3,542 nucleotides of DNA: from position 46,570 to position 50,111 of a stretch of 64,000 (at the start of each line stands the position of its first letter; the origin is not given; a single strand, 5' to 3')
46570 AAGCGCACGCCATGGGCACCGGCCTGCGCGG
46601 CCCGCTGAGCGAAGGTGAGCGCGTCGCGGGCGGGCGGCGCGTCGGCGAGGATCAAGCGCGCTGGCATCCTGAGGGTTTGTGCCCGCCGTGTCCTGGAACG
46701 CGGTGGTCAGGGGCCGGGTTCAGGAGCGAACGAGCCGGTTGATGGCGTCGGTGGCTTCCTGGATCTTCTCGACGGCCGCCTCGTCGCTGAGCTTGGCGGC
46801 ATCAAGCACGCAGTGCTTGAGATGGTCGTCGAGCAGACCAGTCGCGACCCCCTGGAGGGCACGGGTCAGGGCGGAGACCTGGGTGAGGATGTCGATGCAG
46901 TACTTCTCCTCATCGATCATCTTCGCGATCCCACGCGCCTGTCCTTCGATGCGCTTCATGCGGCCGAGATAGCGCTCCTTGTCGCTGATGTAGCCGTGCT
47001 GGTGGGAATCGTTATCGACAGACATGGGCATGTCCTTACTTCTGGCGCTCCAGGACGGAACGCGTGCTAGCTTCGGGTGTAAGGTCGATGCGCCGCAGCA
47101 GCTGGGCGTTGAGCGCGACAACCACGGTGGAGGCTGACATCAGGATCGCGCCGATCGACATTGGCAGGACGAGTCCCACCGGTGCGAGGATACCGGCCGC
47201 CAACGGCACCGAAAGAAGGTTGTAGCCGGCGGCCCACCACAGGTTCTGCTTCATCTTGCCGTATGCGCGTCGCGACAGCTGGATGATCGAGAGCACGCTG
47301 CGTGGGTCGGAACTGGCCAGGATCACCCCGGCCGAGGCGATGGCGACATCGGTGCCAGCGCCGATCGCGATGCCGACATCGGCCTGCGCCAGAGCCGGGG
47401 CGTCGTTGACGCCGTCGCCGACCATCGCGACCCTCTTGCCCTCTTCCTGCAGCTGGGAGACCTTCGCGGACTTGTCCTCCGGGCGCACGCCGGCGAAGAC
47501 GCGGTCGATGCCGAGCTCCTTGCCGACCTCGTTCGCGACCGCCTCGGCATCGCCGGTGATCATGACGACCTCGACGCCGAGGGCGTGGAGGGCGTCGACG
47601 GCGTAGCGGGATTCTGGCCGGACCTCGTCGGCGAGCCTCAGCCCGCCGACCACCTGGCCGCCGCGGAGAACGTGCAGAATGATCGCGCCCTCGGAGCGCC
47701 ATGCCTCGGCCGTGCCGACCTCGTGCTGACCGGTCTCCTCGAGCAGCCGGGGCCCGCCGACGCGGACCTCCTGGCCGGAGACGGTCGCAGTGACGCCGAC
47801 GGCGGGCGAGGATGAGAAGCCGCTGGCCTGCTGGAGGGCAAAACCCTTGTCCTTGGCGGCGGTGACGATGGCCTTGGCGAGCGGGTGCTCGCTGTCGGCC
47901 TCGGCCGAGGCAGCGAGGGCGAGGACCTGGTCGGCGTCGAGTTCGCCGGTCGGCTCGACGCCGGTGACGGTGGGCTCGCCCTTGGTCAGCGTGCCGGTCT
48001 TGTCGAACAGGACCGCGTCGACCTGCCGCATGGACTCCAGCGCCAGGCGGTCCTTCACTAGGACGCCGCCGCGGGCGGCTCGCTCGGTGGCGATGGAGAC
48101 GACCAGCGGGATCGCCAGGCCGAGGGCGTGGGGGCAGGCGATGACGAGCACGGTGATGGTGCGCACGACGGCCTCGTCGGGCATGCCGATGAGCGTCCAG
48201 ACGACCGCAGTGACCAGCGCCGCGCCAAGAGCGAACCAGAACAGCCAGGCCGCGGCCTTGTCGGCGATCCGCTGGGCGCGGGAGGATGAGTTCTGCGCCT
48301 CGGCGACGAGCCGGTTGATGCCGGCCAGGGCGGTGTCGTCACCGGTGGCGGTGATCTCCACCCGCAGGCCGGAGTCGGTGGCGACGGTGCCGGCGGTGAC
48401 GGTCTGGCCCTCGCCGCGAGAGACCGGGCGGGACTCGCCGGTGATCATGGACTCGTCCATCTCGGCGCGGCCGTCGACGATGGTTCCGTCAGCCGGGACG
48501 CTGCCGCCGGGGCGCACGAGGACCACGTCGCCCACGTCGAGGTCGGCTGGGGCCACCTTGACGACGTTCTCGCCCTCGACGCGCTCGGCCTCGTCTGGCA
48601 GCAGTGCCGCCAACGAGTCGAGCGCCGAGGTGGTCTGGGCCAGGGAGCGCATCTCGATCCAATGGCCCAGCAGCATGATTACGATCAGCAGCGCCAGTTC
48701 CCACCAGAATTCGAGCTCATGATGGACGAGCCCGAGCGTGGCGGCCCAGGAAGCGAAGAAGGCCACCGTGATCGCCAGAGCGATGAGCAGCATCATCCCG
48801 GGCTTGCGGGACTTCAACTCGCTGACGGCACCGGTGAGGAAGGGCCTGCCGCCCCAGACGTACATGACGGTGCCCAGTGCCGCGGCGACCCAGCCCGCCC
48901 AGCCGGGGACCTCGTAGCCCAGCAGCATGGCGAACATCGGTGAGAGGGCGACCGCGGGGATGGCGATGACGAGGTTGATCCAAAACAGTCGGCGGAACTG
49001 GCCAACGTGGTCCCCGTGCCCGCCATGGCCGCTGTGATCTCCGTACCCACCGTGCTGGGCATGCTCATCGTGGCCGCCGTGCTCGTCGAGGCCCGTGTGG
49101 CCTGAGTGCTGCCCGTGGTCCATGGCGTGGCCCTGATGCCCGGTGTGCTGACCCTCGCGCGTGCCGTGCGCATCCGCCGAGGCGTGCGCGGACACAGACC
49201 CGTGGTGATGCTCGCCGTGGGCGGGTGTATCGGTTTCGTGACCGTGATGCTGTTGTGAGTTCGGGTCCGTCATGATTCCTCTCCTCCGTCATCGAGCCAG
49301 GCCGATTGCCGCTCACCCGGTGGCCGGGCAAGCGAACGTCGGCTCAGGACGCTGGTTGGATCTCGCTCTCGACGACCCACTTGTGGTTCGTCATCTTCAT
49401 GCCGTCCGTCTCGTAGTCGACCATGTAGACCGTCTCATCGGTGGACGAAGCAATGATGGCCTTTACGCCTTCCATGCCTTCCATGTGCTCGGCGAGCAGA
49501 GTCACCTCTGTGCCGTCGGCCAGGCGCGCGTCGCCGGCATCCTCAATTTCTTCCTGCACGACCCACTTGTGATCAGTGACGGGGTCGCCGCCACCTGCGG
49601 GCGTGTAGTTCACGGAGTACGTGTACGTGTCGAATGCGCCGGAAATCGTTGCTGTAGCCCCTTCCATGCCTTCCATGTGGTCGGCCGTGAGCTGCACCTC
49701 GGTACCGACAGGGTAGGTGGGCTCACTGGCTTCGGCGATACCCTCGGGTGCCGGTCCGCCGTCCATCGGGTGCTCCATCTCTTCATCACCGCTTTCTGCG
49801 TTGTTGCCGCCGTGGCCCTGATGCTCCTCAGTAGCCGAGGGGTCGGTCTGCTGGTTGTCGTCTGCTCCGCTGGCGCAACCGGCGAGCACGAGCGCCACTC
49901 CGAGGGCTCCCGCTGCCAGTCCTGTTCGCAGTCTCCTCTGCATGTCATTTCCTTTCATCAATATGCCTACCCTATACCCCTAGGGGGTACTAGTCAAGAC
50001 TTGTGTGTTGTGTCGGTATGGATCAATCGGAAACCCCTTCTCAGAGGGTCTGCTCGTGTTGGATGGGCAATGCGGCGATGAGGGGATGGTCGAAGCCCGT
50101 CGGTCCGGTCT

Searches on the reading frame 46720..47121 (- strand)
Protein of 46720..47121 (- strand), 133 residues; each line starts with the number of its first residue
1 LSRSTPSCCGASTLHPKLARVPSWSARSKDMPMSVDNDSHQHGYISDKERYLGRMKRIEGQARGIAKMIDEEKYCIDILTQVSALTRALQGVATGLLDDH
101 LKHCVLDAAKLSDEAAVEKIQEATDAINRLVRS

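Call 31: search_protein_families(library=pfam, proteins=[window:46720-47121:-])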
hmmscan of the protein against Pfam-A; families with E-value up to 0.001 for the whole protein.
window:46720-47121:- (133 aa): 1 family
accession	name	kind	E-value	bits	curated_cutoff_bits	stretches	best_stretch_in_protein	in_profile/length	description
PF02583.22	Trns_repr_metal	-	1.9e-28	99.1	22.8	1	47-128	1-77/78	Metal-sensitive transcriptional repressor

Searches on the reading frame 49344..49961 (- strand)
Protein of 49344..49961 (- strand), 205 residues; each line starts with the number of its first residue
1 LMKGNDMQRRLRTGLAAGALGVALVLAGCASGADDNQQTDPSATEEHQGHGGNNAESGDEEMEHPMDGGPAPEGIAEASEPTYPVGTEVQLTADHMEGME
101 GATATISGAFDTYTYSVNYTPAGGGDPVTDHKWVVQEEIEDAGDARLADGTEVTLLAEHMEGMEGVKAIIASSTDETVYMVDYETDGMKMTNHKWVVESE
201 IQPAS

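Call 5: search_protein_families(library=pfam, proteins=[window:49344-49961:-])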
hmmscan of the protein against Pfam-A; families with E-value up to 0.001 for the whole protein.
window:49344-49961:- (205 aa): 1 family
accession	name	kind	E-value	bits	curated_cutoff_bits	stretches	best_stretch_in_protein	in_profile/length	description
PF07563.17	DUF1541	-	2.3e-46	155.9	25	2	85-136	1-52/52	Protein of unknown function (DUF1541)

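Call 22: search_protein_families(library=ncbifam, proteins=[window:49344-49961:-], max_evalue=0.01)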
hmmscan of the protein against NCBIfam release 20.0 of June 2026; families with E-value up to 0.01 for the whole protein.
window:49344-49961:- (205 aa): 1 family
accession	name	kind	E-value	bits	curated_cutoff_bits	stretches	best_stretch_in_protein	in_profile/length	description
NF033101.0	blaL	exception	0.0087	15.2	650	0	139-186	151-200/325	BlaL family class A beta-lactamase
